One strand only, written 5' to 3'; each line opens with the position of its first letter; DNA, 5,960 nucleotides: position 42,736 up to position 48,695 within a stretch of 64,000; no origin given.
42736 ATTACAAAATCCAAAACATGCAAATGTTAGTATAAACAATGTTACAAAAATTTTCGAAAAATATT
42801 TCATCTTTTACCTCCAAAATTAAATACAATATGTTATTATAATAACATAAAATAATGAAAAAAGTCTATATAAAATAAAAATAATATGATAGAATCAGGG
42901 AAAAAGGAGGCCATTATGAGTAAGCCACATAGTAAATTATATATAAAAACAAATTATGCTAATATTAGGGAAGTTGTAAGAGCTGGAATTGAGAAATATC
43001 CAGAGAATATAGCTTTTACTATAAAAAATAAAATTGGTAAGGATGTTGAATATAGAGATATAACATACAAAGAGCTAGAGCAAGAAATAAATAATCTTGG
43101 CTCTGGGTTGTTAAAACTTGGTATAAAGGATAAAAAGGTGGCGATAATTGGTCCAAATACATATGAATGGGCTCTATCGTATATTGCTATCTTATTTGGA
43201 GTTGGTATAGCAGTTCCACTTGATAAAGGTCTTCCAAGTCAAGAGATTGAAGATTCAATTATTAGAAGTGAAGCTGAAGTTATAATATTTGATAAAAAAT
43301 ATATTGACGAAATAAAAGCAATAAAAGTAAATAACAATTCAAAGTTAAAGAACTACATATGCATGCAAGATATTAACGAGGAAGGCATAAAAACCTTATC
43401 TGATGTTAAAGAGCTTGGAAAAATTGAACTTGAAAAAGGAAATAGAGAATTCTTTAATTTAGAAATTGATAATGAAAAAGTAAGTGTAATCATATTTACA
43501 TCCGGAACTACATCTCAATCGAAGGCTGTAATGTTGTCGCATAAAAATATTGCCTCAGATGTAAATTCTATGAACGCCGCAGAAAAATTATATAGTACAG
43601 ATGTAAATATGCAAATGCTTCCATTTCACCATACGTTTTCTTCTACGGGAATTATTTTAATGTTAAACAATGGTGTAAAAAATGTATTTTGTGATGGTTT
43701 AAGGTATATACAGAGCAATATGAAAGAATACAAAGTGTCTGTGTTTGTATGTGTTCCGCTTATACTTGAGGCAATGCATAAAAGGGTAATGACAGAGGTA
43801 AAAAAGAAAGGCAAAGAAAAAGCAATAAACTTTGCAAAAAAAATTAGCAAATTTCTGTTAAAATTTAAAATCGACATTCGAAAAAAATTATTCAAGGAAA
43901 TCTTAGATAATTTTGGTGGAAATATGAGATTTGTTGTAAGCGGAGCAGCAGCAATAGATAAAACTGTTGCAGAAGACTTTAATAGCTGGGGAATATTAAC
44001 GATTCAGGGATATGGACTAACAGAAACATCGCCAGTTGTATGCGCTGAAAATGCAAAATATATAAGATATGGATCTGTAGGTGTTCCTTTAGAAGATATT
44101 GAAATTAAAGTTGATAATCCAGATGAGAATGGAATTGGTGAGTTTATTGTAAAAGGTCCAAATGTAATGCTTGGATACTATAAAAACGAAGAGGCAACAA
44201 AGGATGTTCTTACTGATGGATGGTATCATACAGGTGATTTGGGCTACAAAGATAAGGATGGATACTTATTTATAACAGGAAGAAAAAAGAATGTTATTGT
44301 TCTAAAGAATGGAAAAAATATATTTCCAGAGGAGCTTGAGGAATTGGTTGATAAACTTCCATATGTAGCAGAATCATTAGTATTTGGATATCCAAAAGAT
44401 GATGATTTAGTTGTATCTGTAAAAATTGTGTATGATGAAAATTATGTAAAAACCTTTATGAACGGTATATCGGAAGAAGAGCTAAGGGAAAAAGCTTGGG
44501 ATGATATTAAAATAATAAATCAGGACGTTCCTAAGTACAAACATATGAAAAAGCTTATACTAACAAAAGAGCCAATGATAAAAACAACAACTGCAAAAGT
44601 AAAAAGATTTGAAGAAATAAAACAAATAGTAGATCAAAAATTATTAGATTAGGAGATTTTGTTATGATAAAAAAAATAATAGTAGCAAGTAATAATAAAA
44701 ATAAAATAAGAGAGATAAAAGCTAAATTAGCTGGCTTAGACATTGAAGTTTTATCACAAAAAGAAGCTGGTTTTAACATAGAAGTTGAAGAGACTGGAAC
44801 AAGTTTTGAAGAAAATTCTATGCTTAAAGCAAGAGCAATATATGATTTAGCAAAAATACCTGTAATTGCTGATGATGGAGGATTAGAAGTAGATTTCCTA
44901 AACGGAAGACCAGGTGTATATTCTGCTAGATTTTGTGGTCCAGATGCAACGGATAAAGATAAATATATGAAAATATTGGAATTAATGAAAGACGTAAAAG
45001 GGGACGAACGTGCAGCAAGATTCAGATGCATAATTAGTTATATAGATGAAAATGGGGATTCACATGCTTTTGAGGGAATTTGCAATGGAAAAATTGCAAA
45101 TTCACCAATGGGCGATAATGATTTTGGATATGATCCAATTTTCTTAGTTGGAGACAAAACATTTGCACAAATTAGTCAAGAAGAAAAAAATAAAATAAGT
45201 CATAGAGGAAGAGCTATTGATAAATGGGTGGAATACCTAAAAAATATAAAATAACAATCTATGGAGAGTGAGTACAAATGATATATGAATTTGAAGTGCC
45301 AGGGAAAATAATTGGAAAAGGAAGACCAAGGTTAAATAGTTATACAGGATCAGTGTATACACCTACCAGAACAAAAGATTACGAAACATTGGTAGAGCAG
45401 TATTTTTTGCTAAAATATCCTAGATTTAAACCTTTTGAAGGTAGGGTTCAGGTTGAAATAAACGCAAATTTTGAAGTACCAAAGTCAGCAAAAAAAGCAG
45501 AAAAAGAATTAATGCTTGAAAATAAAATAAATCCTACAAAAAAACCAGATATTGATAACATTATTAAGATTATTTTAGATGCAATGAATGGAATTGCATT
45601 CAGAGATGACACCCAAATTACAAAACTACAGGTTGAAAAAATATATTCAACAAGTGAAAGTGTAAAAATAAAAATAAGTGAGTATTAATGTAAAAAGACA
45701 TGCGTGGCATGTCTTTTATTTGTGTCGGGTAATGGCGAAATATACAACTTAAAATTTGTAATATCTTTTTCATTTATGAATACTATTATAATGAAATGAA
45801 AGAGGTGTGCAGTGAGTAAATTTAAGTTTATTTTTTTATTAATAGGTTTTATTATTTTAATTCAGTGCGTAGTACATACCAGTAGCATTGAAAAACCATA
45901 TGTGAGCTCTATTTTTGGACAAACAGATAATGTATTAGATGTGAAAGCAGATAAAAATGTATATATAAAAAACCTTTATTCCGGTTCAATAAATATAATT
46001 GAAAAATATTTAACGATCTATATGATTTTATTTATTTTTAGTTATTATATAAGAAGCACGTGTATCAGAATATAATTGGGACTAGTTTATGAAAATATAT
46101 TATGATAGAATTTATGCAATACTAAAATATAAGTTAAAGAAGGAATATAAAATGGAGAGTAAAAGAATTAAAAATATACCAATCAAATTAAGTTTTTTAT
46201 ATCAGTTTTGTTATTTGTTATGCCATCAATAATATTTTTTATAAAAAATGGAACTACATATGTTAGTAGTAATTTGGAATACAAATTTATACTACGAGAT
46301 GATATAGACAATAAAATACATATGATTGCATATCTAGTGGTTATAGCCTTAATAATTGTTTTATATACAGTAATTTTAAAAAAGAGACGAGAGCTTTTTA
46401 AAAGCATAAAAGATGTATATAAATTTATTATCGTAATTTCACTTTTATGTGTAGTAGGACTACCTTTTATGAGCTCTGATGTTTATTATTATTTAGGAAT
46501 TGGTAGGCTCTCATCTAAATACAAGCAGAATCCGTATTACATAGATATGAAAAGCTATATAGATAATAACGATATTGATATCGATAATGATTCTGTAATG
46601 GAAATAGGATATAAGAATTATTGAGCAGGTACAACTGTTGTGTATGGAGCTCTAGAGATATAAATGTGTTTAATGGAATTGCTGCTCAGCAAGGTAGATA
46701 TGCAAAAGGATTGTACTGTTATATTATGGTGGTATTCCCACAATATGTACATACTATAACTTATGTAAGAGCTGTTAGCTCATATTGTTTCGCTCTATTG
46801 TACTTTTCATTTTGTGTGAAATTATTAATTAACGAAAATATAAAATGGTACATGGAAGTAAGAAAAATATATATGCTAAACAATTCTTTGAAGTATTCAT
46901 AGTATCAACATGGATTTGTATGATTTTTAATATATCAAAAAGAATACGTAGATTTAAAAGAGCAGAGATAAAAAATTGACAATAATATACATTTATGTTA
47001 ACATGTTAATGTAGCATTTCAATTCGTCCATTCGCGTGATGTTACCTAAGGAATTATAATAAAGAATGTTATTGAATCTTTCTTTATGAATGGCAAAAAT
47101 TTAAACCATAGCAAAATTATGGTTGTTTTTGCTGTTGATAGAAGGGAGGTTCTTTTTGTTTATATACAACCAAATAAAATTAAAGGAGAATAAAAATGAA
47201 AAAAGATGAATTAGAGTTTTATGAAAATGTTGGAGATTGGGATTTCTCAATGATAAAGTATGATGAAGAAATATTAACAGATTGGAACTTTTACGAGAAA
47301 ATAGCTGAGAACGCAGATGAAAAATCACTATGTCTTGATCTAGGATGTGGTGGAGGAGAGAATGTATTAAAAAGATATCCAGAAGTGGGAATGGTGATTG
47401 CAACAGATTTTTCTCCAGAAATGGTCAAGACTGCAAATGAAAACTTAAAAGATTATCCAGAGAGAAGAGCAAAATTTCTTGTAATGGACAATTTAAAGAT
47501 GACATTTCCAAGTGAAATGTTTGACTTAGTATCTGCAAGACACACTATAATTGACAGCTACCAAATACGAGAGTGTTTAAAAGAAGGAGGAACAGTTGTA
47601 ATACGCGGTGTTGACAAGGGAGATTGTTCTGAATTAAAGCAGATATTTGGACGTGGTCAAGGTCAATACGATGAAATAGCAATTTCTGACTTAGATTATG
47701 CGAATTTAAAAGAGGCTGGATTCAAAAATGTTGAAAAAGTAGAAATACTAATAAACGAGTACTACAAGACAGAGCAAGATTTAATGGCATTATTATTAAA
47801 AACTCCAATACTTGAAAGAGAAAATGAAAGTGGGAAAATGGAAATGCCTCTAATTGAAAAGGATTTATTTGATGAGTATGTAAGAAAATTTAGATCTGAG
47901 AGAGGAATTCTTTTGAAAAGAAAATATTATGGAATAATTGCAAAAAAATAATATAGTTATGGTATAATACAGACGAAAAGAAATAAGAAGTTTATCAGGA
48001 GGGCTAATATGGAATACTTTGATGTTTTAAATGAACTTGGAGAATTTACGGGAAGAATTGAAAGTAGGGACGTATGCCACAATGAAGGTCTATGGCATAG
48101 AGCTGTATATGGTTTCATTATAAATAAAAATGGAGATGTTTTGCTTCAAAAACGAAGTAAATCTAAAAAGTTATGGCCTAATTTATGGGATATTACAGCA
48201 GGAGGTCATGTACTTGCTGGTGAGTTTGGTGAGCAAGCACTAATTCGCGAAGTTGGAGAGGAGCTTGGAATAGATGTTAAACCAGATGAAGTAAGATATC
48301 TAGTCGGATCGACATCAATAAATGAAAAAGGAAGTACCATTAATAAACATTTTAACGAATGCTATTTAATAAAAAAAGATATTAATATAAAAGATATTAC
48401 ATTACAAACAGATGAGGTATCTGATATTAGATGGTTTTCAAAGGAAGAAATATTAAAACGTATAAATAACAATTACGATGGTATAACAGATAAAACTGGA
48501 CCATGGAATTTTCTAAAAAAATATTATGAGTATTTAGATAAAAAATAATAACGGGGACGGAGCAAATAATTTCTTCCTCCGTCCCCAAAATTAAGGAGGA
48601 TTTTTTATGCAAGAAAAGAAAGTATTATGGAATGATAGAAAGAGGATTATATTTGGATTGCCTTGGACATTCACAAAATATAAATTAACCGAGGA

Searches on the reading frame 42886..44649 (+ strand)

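Call 76: search_protein_families(library=pfam, proteins=[window:42886-44649:+], max_evalue=0.00001)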
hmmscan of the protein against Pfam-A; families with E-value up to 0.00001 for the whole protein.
window:42886-44649:+ (588 aa): 2 families
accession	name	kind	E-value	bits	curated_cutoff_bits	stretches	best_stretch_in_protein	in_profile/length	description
PF00501.34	AMP-binding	-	2.3e-68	231.2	29.9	1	35-432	5-384/384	AMP-binding enzyme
PF23562.2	AMP-binding_C_3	-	2.9e-07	31.3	20.8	1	469-573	2-104/124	AMP-binding enzyme C-terminal domain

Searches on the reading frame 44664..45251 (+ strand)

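Call 76: search_protein_families(library=pfam, proteins=[window:44664-45251:+], max_evalue=0.00001)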
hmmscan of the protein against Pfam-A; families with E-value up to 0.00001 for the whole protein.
window:44664-45251:+ (196 aa): 1 family
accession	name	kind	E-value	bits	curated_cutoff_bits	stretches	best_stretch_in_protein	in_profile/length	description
PF01725.21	Ham1p_like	-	1.3e-65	221.2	22.5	1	5-190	1-185/186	Ham1 family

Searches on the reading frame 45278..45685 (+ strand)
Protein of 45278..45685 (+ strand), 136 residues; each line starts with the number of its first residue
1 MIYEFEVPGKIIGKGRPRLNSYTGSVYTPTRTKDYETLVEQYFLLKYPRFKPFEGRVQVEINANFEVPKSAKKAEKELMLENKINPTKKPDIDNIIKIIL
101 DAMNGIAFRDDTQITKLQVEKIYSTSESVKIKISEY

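Call 76: search_protein_families(library=pfam, proteins=[window:45278-45685:+], max_evalue=0.00001)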
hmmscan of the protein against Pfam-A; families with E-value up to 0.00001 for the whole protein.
window:45278-45685:+ (136 aa): 1 family
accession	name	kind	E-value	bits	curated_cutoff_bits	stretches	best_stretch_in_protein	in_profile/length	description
PF05866.16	RusA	-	3e-33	115.5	22.8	1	8-133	1-123/124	Endodeoxyribonuclease RusA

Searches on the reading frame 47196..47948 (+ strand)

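Call 77: search_protein_families(library=pfam, proteins=[window:47196-47948:+], max_evalue=0.001)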
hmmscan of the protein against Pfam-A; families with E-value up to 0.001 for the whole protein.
window:47196-47948:+ (251 aa): 6 families
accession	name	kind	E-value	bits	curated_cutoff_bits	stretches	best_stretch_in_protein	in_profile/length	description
PF13649.12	Methyltransf_25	-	1.1e-12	48.9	27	1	47-130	2-88/97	Methyltransferase domain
PF08241.18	Methyltransf_11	-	4e-12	47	21.2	1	47-135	1-87/95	Methyltransferase domain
PF13847.12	Methyltransf_31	-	4.3e-10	39.9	27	1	46-130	7-96/145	Methyltransferase domain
PF08242.18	Methyltransf_12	-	2.5e-07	31.7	30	1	47-121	1-78/98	Methyltransferase domain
PF01209.24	Ubie_methyltran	-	3.2e-06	27.1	20.1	1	38-135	43-150/233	ubiE/COQ5 methyltransferase family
PF13489.12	Methyltransf_23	-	1.4e-05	25.3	27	1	34-141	14-121/164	Methyltransferase domain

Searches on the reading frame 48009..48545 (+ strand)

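Call 77: search_protein_families(library=pfam, proteins=[window:48009-48545:+], max_evalue=0.001)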
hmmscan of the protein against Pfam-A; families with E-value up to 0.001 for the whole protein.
window:48009-48545:+ (179 aa): 2 families
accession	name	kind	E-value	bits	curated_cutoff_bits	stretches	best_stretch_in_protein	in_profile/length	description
PF00293.34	NUDIX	-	7.6e-20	71.7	21.1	1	30-158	3-129/134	NUDIX domain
PF14815.12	NUDIX_4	-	1.1e-07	32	35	1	34-148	2-98/113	NUDIX domain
